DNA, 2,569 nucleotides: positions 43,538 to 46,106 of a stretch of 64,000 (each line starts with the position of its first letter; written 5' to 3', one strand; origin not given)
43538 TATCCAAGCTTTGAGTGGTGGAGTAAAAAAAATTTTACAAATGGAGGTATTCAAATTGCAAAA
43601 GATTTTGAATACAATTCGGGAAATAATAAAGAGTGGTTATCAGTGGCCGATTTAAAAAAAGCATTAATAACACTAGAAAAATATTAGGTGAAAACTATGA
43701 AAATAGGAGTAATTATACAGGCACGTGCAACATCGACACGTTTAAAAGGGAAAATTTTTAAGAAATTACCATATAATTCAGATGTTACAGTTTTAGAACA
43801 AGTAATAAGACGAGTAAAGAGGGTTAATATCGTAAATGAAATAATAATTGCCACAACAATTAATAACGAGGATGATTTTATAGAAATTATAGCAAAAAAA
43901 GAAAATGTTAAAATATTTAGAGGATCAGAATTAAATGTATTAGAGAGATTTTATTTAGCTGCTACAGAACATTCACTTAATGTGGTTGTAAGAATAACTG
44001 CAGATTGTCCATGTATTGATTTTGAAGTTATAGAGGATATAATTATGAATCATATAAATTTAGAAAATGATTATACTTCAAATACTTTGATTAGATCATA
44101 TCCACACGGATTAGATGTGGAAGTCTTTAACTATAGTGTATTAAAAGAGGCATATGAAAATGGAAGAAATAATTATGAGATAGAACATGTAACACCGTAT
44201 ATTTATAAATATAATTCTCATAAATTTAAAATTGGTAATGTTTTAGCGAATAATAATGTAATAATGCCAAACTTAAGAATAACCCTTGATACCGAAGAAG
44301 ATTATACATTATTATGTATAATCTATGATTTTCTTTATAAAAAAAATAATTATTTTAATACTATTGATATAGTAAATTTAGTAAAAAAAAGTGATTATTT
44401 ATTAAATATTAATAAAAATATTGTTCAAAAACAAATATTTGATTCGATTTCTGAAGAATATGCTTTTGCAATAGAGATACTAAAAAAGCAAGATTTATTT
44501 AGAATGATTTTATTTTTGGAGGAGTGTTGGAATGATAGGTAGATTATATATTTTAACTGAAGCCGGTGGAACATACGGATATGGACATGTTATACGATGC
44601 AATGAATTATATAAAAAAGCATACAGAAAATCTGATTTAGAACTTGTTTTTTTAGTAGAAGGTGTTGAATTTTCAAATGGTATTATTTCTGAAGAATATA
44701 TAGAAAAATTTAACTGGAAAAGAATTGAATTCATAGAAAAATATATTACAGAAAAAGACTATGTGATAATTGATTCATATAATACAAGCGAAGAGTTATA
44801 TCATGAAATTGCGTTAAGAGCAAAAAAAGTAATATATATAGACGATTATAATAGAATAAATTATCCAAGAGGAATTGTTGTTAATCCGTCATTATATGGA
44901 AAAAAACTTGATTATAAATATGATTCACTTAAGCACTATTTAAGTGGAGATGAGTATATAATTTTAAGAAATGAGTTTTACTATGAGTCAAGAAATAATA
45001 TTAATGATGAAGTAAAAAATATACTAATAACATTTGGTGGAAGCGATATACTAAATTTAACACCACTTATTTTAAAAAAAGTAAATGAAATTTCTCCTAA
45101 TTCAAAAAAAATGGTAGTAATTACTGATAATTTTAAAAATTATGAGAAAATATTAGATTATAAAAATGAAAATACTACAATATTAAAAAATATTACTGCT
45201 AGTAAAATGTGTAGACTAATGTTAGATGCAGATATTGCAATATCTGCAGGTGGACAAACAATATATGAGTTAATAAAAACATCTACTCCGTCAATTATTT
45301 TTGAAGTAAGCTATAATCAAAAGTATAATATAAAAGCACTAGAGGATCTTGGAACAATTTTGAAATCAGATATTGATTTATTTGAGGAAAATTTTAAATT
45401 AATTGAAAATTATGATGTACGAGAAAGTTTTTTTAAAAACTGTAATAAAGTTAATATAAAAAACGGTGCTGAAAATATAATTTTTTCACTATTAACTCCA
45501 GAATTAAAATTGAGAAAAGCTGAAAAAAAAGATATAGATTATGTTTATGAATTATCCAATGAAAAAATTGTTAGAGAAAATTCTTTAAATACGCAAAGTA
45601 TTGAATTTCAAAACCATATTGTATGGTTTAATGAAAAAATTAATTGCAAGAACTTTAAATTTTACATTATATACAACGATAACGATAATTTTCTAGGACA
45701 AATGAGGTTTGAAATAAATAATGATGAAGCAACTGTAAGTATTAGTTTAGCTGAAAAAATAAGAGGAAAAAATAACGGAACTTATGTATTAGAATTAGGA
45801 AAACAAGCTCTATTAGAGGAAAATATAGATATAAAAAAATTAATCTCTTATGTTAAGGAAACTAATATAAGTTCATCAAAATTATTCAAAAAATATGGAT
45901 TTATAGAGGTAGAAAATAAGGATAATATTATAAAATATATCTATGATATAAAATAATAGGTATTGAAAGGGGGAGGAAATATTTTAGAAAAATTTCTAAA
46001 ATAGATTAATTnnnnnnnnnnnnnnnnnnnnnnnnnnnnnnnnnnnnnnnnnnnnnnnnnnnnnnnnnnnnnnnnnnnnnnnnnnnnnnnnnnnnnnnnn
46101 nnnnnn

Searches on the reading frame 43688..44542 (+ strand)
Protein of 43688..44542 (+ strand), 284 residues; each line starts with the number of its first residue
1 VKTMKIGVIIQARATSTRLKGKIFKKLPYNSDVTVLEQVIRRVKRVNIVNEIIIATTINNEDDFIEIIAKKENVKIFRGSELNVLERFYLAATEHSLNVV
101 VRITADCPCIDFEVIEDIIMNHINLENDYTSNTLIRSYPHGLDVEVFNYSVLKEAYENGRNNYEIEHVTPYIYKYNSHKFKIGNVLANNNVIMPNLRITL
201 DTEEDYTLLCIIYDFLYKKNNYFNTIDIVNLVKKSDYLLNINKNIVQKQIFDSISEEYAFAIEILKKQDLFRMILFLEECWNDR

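Call 7: search_protein_families(library=ncbifam, proteins=[window:43688-44542:+])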
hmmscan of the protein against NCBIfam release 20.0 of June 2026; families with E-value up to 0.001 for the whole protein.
window:43688-44542:+ (284 aa): 7 families
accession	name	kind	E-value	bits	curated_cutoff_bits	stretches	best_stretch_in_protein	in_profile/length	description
NF003952.0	PRK05450.1-5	subfamily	1.6e-10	40.6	193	1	4-132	1-125/250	3-deoxy-manno-octulosonate cytidylyltransferase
NF009905.0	PRK13368.1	subfamily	1.9e-09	37.2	255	1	4-135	1-126/243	3-deoxy-manno-octulosonate cytidylyltransferase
NF003948.0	PRK05450.1-1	equivalog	3e-08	33.2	281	1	1-125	1-123/248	3-deoxy-manno-octulosonate cytidylyltransferase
NF003950.0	PRK05450.1-3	subfamily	1.3e-06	27.9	234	1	4-121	1-116/248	3-deoxy-manno-octulosonate cytidylyltransferase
TIGR03310.1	matur_MocA_YgfJ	equivalog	6.1e-06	26.3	186.45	1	8-120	2-113/188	molybdenum cofactor cytidylyltransferase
TIGR00466.1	kdsB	equivalog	0.00085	18.8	155.2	0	5-124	2-118/241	3-deoxy-manno-octulosonate cytidylyltransferase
NF010934.1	PRK14354.1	equivalog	0.00093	17.8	450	0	9-143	3-136/447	bifunctional UDP-N-acetylglucosamine diphosphorylase/glucosamine-1-phosphate N-acetyltransferase GlmU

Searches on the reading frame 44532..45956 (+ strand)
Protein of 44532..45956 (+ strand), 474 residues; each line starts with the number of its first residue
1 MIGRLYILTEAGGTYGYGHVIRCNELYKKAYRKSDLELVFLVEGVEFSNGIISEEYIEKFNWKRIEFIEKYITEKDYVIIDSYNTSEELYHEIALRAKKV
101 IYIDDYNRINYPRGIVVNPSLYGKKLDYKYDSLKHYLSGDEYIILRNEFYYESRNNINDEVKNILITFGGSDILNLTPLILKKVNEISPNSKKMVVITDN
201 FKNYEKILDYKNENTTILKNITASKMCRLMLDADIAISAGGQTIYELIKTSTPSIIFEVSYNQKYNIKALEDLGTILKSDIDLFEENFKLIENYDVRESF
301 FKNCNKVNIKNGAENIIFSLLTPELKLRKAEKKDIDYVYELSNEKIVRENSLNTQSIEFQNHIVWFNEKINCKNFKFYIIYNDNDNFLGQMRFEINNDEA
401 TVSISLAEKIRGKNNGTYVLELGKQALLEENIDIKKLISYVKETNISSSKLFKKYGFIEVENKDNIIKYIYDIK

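Call 7: search_protein_families(library=ncbifam, proteins=[window:44532-45956:+])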
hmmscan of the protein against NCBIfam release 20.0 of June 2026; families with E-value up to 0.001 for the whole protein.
window:44532-45956:+ (474 aa): 5 families
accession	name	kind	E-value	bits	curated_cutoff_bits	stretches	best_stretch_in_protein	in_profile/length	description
TIGR03590.1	PseG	equivalog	3.2e-38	132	153.55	1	7-269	5-279/280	UDP-2,4-diacetamido-2,4,6-trideoxy-beta-L-altropyranose hydrolase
TIGR03585.1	PseH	equivalog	2.3e-09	37.5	93.1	1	328-465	4-141/156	UDP-4-amino-4,6-dideoxy-N-acetyl-beta-L-altrosamine N-acetyltransferase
TIGR01133.1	murG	equivalog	6.2e-08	32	250.25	1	163-316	185-349/353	undecaprenyldiphospho-muramoylpentapeptide beta-N-acetylglucosaminyltransferase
NF040503.1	resist_ArsN1a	equivalog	7.9e-05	22.4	170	1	328-460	2-136/159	arsinothricin resistance N-acetyltransferase ArsN1 family A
TIGR01575.1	rimI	equivalog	0.00033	20.8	86.4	1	366-463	23-118/132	ribosomal protein S18-alanine N-acetyltransferase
